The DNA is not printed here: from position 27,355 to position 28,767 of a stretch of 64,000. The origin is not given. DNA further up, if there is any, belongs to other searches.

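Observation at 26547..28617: AT-rich two-gene block: speH-coupled unknown 310-aa protein and an HExxH protein abutting the rSAM gene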

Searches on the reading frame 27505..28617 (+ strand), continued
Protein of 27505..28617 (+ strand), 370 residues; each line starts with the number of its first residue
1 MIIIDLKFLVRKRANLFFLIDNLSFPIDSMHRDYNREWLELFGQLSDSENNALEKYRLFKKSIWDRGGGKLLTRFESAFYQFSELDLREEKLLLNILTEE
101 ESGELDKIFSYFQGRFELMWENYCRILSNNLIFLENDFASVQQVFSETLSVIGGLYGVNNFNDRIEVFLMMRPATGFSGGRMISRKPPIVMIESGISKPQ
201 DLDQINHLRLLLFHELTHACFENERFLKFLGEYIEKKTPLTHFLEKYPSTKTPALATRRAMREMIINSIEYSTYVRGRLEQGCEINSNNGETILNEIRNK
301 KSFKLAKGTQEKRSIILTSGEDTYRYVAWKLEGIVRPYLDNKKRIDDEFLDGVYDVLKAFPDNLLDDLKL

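Call 46: search_protein_families(library=ncbifam, alignment_id=A3, max_evalue=1)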
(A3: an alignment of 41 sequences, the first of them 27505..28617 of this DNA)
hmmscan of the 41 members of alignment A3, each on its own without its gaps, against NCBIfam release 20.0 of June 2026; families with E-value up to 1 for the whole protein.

A. member 1, window:27505-28617:+ (370 aa): 0 families

B. families by the number of members that match (of 41 scanned): 33 families (the first 25 are shown)
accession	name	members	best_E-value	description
TIGR01767.2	MTRK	3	0.021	S-methyl-5-thioribose kinase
TIGR03883.1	DUF2342_F420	1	0.0007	uncharacterized protein, coenzyme F420 biosynthesis associated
NF041489.1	sigO_reg_RsoA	1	0.0028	sigma-O factor regulator RsoA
TIGR02646.1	TIGR02646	1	0.0032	retron system putative HNH endonuclease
TIGR02393.1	RpoD_Cterm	1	0.0033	RNA polymerase sigma factor RpoD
TIGR04471.1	rSAM_mob_pairA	1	0.0044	radical SAM mobile pair protein A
NF003339.0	PRK04351.1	1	0.0047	SprT family protein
NF008251.0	PRK11027.1-1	1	0.0052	hypothetical protein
NF008253.0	PRK11027.1-4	1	0.0068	hypothetical protein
NF053879.1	RNAPolSigSigVBac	1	0.017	RNA polymerase sigma factor SigV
NF002740.0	PRK02724.1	1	0.024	30S ribosomal protein PSRP-3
NF003421.0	PRK04860.1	1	0.026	SprT family zinc-dependent metalloprotease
NF010473.0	PRK13898.1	1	0.031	type IV secretion system ATPase VirB4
NF053649.1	HemeDegHumQ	1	0.036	heme-degrading protein HmuQ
NF007624.0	PRK10280.1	1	0.051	peptidyl-dipeptidase Dcp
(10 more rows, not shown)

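Call 47: search_solved_structures(query=A3, max_evalue=10, show_alignments=3)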
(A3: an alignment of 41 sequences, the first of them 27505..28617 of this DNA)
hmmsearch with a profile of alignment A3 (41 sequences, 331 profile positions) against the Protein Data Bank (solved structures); distinct sequences matched with E-value up to 10: 5.
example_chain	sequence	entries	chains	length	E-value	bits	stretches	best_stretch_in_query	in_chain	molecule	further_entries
5xbn_A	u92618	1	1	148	0.029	16.9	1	122-218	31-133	Wss1p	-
4zlh_A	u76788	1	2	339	0.45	13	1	65-159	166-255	Lipopolysaccharide assembly protein B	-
8v24_A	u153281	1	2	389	0.65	12.5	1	65-159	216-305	Lipopolysaccharide assembly protein B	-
7t6d_A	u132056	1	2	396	0.68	12.4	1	65-159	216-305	Lipopolysaccharide assembly protein B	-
4l7a_A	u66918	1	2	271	0.69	12.4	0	191-221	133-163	Uncharacterized protein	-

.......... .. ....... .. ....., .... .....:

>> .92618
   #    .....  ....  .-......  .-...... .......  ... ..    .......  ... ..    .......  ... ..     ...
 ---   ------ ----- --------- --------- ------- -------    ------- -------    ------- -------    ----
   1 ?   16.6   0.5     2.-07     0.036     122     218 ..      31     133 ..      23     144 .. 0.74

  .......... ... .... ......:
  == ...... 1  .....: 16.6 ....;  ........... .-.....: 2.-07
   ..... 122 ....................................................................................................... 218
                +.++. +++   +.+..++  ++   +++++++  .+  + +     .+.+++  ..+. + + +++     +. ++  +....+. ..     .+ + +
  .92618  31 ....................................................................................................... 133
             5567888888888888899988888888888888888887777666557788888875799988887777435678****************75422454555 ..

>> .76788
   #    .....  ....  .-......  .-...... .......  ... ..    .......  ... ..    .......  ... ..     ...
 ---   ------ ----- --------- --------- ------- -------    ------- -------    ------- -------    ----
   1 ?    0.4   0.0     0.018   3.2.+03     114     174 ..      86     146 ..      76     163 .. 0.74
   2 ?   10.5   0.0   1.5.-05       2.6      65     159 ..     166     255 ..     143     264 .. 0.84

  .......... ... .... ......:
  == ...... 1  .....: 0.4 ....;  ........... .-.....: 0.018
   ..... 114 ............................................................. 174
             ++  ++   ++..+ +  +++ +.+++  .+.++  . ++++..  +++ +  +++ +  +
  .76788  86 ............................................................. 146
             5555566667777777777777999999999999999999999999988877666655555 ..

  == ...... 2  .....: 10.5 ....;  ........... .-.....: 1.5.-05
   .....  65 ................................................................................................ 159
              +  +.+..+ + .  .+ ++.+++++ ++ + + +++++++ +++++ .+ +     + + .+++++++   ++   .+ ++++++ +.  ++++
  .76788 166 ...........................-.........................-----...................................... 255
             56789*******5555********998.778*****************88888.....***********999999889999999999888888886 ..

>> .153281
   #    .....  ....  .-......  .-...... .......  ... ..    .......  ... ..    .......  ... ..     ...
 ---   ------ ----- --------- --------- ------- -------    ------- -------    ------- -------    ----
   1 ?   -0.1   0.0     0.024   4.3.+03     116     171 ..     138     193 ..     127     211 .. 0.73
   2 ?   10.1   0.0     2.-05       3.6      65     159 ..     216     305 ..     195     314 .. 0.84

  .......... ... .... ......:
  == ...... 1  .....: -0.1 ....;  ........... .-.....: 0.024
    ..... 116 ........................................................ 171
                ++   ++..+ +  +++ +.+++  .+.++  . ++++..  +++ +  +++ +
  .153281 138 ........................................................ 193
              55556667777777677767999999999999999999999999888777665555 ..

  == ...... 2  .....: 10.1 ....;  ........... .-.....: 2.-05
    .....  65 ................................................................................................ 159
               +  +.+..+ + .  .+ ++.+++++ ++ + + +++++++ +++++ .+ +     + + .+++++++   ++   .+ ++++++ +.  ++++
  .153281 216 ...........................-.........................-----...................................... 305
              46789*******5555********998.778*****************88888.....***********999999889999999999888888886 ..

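Call 51: fold_search(model_id=the predicted structure, library=pdb)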
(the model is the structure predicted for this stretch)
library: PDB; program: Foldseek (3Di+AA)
matches with E <= 10: 68; with E <= 0.001: 0
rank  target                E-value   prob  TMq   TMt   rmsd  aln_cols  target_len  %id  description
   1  7xyo_A                9.6e-01  0.18  0.21  0.16  13.3       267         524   12  Crystal Structure of a M61 aminopeptidase family member from Myxococcus fulvus (released 2023-06-07)
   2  4ar8_A                1.4e+00  0.11  0.21  0.20  10.6       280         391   12  Crystal structure of the peptidase domain of collagenase T from Clostridium tetani complexed with the peptidic inhibit (released 2013-06-05)
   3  4ar9_A                1.4e+00  0.10  0.17  0.16  14.6       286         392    9  Crystal structure of the peptidase domain of collagenase T from Clostridium tetani at 1.69 angstrom resolution. (released 2013-06-05)
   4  4ar8_B                1.7e+00  0.10  0.19  0.18  12.3       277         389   10  Crystal structure of the peptidase domain of collagenase T from Clostridium tetani complexed with the peptidic inhibit (released 2013-06-05)
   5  9cpb_6F               1.9e+00  0.02  0.10  0.11  48.2       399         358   14  Atomic model of bovine Fallopian tube cilia doublet microtubule (48-nm periodicity) (released 2024-10-30)
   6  7e7i_A                2.2e+00  0.04  0.08  0.03  20.0       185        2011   12  Cryo-EM structure of human ABCA4 in the apo state (released 2021-06-30)
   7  8otz_C8               2.5e+00  0.02  0.10  0.09  48.3       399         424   14  48-nm repeat of the native axonemal doublet microtubule from bovine sperm (released 2023-11-22)
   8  7z28_A                2.8e+00  0.20  0.28  0.14   8.3       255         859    9  High-resolution crystal structure of ERAP1 with bound bestatin analogue inhibitor (released 2022-07-27)
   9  3qnf_A                3.0e+00  0.12  0.22  0.14  12.6       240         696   10  Crystal structure of the open state of human endoplasmic reticulum aminopeptidase 1 ERAP1 (released 2011-02-23)
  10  1jky_A                3.0e+00  0.06  0.16  0.10  12.3       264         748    8  Crystal Structure of the Anthrax Lethal Factor (LF): Wild-type LF Complexed with the N-terminal Sequence of MAPKK2 (released 2001-11-07)
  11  9b3m                  3.0e+00  0.04  0.14  0.14  19.4       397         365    9  NorA in inward-open conformation (NorA-BRIL fusion) (released 2024-12-11)
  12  3qnf_C                3.2e+00  0.18  0.27  0.15   9.0       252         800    9  Crystal structure of the open state of human endoplasmic reticulum aminopeptidase 1 ERAP1 (released 2011-02-23)
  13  5qpd                  3.2e+00  0.03  0.13  0.13  22.5       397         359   12  PanDDA analysis group deposition -- Crystal Structure of T. cruzi FPPS in complex with FMOPL000293a (released 2020-04-29)
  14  8otz_F4               3.6e+00  0.02  0.11  0.10  48.3       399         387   14  48-nm repeat of the native axonemal doublet microtubule from bovine sperm (released 2023-11-22)
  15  8cgw_A                3.8e+00  0.11  0.24  0.13  11.3       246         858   12  Insulin-regulated aminopeptidase (IRAP) in complex with an allosteric benzopyran-based inhibitor (released 2024-01-31)
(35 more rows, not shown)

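Call 61: find_related_loci(query=A1, collection=metagenome_contigs, flank=5000)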
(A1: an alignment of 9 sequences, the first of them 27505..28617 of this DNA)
Query A1 (370 aa) in metagenome_contigs; peptide patterns used: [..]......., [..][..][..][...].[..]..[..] (x = any residue, [..] = any of these).
94 stretches matched a pattern; 1 encode a relative of the query (tblastn E <= 1e-3); 1 distinct loci.
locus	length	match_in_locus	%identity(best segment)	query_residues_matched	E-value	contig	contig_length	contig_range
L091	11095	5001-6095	43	1-369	3e-75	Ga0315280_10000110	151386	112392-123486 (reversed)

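Call 62: find_encoding_contigs(protein=P0003, flank=5000, max_places=3)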
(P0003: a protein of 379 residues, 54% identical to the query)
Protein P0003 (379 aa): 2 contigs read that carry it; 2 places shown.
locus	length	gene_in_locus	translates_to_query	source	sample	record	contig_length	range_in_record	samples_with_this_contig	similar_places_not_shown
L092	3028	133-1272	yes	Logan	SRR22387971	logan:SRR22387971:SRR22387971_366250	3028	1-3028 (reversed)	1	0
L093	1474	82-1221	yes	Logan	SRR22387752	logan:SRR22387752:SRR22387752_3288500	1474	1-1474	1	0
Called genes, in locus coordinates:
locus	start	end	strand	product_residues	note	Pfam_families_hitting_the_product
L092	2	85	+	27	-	?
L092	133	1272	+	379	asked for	-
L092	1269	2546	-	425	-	PF04055:Radical_SAM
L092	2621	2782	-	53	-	-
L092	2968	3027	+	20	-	?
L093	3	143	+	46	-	?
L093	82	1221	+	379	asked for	-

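Call 63: find_encoding_contigs(protein=P0115, flank=5000, max_places=3)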
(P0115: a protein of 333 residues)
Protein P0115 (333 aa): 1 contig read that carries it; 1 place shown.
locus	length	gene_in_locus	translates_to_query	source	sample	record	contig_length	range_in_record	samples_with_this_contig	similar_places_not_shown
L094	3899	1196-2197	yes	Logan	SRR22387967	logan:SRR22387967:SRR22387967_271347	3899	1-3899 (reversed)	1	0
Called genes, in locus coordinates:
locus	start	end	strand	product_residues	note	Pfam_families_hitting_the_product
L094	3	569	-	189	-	?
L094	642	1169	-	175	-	PF07931:CPT (faint), PF13671:AAA_33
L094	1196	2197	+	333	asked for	-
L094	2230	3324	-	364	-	PF04055:Radical_SAM, PF13186:SPASM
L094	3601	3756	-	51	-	-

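Call 64: find_encoding_contigs(protein=P0232, flank=5000, max_places=3)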
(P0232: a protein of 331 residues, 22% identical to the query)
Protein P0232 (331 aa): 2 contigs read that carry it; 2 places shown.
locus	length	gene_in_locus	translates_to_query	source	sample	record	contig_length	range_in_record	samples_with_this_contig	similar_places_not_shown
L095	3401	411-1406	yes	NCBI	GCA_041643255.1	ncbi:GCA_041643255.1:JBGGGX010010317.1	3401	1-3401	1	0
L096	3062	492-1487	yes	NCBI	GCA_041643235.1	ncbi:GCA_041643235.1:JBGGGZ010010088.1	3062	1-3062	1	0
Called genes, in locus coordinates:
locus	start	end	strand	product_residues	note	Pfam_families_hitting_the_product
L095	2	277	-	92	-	?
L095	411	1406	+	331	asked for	-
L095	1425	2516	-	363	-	PF04055:Radical_SAM, PF13186:SPASM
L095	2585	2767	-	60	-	-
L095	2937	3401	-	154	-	?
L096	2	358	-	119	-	?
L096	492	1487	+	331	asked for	-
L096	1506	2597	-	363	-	PF04055:Radical_SAM, PF13186:SPASM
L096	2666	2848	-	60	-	-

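Call 88: search_protein_families(library=phrogs, proteins=[window:27505-28617:+], max_evalue=0.01)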
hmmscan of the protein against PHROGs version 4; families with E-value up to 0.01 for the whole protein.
window:27505-28617:+ (370 aa): 0 families

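Call 89: search_protein_families(library=padloc, proteins=[window:27505-28617:+], max_evalue=0.01)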
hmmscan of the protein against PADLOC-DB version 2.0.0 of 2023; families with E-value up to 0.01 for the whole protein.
window:27505-28617:+ (370 aa): 0 families

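Call 99: find_encoding_contigs(protein=P0153, flank=5000, max_places=3)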
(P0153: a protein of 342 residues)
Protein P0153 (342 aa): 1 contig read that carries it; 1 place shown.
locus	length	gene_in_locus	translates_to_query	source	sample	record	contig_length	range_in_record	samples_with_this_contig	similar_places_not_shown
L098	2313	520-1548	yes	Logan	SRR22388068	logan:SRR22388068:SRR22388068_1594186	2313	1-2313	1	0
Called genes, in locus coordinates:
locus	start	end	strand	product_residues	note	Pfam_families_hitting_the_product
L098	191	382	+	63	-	-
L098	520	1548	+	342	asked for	-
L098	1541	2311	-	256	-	?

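Call 100: find_encoding_contigs(protein=P0233, flank=5000, max_places=3)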
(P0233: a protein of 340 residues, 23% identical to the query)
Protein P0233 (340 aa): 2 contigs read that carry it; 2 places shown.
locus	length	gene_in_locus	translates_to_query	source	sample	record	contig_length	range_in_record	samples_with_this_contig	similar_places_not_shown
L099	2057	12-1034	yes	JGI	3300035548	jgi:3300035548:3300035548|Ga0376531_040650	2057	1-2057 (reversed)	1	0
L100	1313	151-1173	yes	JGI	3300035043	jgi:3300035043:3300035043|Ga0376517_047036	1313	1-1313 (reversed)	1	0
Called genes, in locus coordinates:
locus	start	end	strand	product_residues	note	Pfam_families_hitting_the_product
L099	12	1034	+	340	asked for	-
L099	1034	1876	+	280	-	-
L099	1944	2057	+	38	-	?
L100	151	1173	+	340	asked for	-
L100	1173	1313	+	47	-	?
